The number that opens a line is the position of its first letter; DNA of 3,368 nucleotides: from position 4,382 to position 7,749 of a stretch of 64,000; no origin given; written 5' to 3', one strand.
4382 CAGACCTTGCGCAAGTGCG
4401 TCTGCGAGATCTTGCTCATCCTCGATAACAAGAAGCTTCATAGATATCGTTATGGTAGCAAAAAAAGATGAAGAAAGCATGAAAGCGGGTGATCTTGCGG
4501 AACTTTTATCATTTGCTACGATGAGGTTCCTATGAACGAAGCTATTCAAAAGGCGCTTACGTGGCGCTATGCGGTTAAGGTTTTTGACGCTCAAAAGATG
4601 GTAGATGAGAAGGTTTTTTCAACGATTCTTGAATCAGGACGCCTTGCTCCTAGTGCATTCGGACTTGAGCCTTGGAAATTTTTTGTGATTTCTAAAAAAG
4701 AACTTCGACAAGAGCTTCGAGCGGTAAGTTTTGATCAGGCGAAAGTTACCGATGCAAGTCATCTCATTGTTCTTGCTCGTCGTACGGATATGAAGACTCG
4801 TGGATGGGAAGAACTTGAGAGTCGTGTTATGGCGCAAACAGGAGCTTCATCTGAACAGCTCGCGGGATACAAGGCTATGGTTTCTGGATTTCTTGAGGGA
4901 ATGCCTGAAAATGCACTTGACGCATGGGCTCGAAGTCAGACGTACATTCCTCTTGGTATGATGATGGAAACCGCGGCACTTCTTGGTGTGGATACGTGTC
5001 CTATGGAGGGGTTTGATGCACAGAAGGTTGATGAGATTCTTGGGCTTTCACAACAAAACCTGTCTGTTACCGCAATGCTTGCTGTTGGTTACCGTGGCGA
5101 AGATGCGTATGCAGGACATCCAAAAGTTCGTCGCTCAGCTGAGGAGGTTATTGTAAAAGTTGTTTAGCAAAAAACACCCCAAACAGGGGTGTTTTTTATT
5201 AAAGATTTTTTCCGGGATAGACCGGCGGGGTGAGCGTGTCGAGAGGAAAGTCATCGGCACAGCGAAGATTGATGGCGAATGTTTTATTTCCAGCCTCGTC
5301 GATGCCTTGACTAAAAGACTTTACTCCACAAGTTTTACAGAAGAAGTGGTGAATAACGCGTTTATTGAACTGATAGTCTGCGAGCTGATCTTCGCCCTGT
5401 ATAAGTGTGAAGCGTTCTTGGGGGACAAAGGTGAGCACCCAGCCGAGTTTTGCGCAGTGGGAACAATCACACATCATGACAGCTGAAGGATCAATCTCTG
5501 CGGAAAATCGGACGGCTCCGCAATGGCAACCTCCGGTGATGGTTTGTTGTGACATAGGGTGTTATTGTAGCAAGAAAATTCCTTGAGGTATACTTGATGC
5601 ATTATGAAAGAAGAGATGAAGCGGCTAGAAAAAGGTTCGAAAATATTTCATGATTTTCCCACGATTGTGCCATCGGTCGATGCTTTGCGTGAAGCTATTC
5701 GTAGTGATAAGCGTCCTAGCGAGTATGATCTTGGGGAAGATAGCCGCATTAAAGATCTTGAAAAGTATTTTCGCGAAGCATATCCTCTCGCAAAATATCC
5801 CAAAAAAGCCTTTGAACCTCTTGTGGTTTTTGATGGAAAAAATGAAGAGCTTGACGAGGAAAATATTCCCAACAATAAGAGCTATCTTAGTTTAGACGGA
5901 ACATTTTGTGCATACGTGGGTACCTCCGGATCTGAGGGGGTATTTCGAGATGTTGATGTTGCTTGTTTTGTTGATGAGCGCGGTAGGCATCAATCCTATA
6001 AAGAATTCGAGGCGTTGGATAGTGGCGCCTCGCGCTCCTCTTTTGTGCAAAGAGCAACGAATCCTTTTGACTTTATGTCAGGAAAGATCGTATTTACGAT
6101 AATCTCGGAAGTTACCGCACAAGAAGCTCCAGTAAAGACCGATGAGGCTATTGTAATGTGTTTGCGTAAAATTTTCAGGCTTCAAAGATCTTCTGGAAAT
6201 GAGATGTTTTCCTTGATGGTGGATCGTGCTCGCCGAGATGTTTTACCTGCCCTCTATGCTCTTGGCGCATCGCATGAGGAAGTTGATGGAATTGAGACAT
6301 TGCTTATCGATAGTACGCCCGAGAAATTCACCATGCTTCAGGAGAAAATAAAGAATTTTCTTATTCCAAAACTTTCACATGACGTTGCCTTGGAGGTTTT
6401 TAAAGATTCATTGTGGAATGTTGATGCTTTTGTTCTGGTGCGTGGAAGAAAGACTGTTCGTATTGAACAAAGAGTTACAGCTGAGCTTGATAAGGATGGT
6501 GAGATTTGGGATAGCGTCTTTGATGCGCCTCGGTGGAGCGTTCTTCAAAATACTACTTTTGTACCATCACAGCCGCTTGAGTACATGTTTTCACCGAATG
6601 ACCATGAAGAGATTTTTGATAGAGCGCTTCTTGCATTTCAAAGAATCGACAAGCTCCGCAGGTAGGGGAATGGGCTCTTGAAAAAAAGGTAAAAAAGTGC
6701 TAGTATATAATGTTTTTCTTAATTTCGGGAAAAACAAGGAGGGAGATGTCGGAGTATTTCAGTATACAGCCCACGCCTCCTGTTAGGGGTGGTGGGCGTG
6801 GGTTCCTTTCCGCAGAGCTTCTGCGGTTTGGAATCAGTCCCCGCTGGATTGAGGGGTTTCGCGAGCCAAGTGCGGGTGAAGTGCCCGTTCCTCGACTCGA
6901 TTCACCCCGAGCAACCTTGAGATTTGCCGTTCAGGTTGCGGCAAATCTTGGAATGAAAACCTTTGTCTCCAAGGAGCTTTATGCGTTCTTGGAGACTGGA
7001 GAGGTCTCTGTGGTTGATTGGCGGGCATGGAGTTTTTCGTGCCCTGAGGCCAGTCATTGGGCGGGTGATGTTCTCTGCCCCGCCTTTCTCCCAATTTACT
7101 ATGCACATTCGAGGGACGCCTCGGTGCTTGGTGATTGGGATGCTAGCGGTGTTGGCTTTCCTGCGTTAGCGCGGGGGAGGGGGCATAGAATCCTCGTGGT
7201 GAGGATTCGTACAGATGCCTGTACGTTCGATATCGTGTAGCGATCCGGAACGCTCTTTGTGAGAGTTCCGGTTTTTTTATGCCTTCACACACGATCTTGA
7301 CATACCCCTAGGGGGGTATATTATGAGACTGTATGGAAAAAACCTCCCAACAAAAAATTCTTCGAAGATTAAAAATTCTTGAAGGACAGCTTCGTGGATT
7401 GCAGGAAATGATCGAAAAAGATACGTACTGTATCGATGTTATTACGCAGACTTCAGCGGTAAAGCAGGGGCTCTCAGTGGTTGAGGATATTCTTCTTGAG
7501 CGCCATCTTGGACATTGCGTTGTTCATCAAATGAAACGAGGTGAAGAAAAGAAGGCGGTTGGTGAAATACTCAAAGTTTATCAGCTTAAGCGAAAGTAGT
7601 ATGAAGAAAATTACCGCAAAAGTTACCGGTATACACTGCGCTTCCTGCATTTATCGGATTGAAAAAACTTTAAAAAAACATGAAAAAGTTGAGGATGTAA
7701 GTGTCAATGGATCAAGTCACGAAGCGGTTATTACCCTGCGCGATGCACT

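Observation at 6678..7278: GC-rich ~570-nt promoter-to-terminator unit with no credible protein: candidate large structured RNA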

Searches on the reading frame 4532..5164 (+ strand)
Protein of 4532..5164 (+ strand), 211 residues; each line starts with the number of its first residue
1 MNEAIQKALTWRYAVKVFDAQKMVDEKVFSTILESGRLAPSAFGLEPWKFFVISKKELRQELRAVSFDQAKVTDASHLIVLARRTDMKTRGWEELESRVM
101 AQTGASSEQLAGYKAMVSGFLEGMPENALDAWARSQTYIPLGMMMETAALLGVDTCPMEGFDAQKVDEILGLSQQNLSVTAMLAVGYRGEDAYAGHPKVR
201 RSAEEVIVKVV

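Call 8: search_protein_families(library=pfam, proteins=[window:4532-5164:+], max_evalue=1)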
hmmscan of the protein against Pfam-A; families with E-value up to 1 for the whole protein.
window:4532-5164:+ (211 aa): 2 families
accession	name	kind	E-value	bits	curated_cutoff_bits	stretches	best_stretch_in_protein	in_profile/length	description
PF00881.29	Nitroreductase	-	4.7e-27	95.6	23.5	1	10-187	2-167/167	Nitroreductase family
PF14512.11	TM1586_NiRdase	-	0.00035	20.7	27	1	22-58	153-189/215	Putative TM nitroreductase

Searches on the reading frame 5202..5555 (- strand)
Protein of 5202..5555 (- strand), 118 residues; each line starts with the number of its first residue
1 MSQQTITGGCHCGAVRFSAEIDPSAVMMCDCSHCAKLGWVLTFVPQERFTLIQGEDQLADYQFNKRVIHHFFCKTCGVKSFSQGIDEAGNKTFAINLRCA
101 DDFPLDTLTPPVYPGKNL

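Call 8: search_protein_families(library=pfam, proteins=[window:5202-5555:-], max_evalue=1)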
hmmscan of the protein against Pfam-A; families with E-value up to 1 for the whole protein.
window:5202-5555:- (118 aa): 2 families
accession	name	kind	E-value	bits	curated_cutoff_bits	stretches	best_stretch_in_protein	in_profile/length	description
PF04828.22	GFA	-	1.4e-17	64.3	24.3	1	5-110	1-107/115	Glutathione-dependent formaldehyde-activating enzyme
PF06044.18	DpnI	-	0.21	11.7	26.7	1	43-77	27-60/183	Dam-replacing family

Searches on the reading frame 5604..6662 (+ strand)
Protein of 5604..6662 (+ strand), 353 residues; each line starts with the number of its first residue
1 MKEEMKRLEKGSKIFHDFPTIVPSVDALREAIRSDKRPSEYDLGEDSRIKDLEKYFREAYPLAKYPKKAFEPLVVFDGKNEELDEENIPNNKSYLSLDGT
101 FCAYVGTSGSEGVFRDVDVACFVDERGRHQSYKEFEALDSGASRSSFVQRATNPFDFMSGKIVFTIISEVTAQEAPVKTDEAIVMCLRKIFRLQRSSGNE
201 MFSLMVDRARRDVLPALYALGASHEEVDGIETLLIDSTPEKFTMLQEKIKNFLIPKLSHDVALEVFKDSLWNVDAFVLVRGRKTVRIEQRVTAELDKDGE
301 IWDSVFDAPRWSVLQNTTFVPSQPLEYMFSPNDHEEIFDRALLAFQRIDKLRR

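Call 8: search_protein_families(library=pfam, proteins=[window:5604-6662:+], max_evalue=1)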
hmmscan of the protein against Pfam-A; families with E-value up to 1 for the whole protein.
window:5604-6662:+ (353 aa): 0 families

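Call 22: find_homologous_proteins(query=window:5604-6662:+, max_evalue=0.001)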
Query window:5604-6662:+ (353 aa): 1 proteins with E <= 0.001 among 3229 candidates.
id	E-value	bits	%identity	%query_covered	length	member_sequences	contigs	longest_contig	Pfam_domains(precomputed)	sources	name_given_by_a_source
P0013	2.3e-232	788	100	100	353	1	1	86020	-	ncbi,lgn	-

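Call 29: search_protein_families(library=phrogs, proteins=[window:5604-6662:+], max_evalue=1)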
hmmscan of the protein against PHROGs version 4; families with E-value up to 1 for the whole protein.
window:5604-6662:+ (353 aa): 0 families

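Call 30: search_protein_families(library=padloc, proteins=[window:5604-6662:+], max_evalue=1)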
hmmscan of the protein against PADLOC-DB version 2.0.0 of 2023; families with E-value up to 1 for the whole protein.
window:5604-6662:+ (353 aa): 0 families

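Call 31: search_protein_families(library=ncbifam, proteins=[window:5604-6662:+], max_evalue=1)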
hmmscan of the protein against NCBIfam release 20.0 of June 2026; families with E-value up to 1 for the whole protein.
window:5604-6662:+ (353 aa): 0 families

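Call 87: predict_structure(protein=window:5604-6662:+)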
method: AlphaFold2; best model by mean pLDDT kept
length: 353 residues; sequences in the alignment: 1
mean_pLDDT: 39.4   pTM: 0.29
mean pLDDT of the five models: 39.4, 38.4, 35.7, 34.1, 33.9
residues with pLDDT >= 90: 0; 70-90: 10; 50-70: 68; < 50: 275
segments of 3 or more residues with pLDDT < 50: 1-178, 195-198, 267-353
pLDDT, mean of each block of 10 residues (from residue 1): 33 30 33 34 36 32 27 30 32 33 37 35 43 43 35 32 28 36 54 50 54 63 72 65 65 58 50 35 30 29 26 26 28 36 32 28
secondary structure, 60 per line:
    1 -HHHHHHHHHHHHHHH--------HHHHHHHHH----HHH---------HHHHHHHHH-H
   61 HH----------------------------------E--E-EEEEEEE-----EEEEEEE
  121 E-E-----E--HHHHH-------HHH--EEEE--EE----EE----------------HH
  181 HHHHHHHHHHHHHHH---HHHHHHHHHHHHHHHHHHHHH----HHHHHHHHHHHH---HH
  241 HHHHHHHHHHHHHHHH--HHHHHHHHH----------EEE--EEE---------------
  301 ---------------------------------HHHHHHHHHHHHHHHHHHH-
elements in order: H2-16 H25-33 H50-58 E102-108 E114-121 H132-136 E149-152 H179-195 H199-219 H224-235 H239-256 H259-267 E278-280 E283-285 H334-352

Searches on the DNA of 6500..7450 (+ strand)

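Call 5: search_rna_families(source=window, start=6500, end=7450, threshold=evalue, max_evalue=10)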
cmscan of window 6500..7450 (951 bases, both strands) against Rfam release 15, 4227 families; matches with E-value up to 10: 3.
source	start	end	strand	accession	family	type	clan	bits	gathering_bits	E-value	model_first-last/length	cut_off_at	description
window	6672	6725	+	RF02371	PyrG_leader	Cis-reg; leader;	-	25.8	65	0.56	1-78/78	no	PyrG leader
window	6611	6746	+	RF02528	SSRC41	Gene; sRNA;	-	20.5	60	8.4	1-111/111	no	Streptococcus sRNA SSRC41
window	6772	6830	-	RF01679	P36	Gene; sRNA;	-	15.6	36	3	1-61/61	no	Pseudomonas sRNA P36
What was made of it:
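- No Rfam family matches, even at E <= 10 (call 5).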

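Call 77: search_dna_similar(query=window:6678-7278:+, collection=plasmids, mode=distant, max_evalue=0.01, max_rows=10)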
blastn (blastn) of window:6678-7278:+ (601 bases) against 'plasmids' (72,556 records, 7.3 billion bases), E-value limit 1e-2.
No match.

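Call 78: search_dna_similar(query=window:6678-7278:+, collection=phages, mode=distant, max_evalue=0.01, max_rows=10)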
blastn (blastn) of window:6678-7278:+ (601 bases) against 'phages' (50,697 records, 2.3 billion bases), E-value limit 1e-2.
No match.

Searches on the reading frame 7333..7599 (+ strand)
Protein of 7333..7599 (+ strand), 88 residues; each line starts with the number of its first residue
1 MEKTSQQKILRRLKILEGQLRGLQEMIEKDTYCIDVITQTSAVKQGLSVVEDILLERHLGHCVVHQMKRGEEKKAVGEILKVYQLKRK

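Call 8: search_protein_families(library=pfam, proteins=[window:7333-7596:+], max_evalue=1)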
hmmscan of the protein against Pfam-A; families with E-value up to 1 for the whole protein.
window:7333-7596:+ (88 aa): 1 family
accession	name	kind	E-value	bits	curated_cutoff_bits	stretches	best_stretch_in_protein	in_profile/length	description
PF02583.22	Trns_repr_metal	-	3e-23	82.5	22.8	1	6-82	2-75/78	Metal-sensitive transcriptional repressor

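Call 26: find_encoding_contigs(protein=window:7333-7596:+, flank=4000, max_places=10)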
Protein window:7333-7596:+ (88 aa): no gene with exactly this product is on record in the collection.

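Call 27: find_encoding_contigs(protein=window:7333-7599:+, flank=4000, max_places=10)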
Protein window:7333-7599:+ (88 aa): no gene with exactly this product is on record in the collection.
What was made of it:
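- Tried and rejected: The exact CsoR look-up failed (calls 26, 27).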
